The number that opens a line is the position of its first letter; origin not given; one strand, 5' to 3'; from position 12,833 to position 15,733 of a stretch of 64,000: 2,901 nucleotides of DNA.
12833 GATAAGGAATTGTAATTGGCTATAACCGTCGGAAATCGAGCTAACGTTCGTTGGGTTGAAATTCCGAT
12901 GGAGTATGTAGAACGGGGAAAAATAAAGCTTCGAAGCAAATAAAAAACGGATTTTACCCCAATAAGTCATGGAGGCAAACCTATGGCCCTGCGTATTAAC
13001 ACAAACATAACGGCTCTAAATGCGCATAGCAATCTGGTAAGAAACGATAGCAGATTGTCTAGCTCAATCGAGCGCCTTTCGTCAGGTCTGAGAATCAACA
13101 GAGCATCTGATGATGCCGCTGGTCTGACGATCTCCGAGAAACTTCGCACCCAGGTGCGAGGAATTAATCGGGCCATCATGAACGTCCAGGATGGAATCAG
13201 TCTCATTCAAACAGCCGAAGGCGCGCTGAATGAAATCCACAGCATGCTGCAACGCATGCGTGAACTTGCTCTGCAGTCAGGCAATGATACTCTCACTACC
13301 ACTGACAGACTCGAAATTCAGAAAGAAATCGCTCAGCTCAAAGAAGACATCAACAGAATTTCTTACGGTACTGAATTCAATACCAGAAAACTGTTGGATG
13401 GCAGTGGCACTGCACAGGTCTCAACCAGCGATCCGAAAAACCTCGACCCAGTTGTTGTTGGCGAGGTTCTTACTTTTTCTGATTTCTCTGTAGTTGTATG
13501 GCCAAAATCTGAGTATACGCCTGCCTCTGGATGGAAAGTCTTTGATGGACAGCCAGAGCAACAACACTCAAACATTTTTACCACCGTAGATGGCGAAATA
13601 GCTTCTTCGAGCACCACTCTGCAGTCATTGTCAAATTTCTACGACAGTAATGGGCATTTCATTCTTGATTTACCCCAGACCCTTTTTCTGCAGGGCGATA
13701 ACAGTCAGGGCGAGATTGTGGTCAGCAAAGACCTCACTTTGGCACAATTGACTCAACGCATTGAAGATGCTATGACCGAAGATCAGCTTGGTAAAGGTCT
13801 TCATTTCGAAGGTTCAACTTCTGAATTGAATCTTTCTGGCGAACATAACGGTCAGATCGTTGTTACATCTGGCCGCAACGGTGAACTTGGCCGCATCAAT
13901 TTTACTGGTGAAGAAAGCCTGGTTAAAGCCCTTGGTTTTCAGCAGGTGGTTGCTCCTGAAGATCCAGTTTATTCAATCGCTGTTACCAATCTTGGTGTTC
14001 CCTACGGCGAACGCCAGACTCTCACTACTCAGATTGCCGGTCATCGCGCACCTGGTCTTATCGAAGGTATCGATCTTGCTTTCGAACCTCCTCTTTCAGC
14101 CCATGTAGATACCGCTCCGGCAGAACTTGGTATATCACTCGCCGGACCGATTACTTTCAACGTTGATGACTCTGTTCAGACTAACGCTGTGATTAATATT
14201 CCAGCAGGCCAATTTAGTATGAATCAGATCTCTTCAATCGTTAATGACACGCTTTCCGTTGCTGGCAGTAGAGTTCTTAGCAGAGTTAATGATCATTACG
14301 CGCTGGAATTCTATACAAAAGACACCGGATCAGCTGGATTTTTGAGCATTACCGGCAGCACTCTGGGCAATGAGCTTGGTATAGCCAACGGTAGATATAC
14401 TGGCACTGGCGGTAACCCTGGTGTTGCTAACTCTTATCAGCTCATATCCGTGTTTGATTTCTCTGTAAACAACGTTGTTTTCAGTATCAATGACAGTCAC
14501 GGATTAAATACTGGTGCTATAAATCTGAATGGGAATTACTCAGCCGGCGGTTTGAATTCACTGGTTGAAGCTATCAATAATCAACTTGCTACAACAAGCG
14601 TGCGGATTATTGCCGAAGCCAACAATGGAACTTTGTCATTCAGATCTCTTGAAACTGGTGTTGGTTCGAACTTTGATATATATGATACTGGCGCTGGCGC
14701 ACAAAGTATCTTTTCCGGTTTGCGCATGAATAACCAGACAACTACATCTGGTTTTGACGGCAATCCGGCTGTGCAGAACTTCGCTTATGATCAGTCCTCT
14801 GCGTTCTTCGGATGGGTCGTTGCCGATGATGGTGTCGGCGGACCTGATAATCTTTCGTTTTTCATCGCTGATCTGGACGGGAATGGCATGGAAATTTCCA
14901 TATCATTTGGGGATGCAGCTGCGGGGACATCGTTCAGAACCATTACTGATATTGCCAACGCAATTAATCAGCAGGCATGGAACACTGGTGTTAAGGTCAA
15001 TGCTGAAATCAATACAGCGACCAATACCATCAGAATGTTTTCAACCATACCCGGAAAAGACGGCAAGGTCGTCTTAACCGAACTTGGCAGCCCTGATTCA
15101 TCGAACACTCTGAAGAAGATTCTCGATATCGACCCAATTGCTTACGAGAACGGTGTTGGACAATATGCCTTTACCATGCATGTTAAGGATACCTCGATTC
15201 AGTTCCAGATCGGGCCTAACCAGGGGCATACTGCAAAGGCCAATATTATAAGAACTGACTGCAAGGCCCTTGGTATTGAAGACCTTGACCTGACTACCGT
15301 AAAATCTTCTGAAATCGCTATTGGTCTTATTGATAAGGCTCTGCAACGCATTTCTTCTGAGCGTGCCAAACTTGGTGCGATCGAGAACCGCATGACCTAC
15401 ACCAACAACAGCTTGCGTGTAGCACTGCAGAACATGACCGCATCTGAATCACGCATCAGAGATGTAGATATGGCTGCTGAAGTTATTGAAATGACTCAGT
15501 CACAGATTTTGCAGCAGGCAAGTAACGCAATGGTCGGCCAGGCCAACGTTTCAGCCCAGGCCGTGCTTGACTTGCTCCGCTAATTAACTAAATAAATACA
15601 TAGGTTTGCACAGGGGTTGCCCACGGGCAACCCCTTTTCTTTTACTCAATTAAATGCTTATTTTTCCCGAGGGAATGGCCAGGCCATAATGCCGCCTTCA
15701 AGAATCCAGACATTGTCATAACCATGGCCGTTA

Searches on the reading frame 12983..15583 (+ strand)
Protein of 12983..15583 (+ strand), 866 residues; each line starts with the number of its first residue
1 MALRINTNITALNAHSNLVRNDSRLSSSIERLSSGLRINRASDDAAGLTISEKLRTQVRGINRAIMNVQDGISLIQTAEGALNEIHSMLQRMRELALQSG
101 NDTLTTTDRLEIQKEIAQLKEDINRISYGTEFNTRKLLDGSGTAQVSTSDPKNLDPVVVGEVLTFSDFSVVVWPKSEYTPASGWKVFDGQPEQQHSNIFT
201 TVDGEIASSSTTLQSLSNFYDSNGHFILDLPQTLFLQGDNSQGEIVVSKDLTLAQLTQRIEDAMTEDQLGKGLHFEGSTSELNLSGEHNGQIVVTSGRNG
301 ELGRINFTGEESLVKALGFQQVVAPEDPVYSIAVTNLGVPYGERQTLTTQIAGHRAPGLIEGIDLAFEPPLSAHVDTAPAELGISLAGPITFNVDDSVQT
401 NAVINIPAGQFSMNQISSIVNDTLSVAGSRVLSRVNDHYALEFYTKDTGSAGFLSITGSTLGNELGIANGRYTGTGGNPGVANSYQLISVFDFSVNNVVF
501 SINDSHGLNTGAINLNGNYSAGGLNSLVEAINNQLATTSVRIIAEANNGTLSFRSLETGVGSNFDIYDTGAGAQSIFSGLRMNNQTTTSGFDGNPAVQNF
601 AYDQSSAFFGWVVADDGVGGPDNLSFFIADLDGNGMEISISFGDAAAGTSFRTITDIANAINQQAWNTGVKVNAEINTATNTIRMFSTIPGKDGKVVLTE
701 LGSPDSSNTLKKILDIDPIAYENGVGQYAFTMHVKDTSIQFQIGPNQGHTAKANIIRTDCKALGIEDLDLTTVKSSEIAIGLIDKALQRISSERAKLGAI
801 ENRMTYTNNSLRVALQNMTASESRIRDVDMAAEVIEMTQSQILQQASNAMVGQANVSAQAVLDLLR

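Call 3: search_protein_families(library=pfam, proteins=[window:12983-15583:+], max_evalue=0.01)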
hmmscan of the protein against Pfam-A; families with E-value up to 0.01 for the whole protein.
window:12983-15583:+ (866 aa): 2 families
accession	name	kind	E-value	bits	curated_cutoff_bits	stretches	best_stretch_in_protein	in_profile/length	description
PF00669.25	Flagellin_N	-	8.1e-45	152.7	26.6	1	5-143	1-139/139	Bacterial flagellin N-terminal helical region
PF00700.27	Flagellin_C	-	9.8e-23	80.7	23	1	781-865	2-86/86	Bacterial flagellin C-terminal helical region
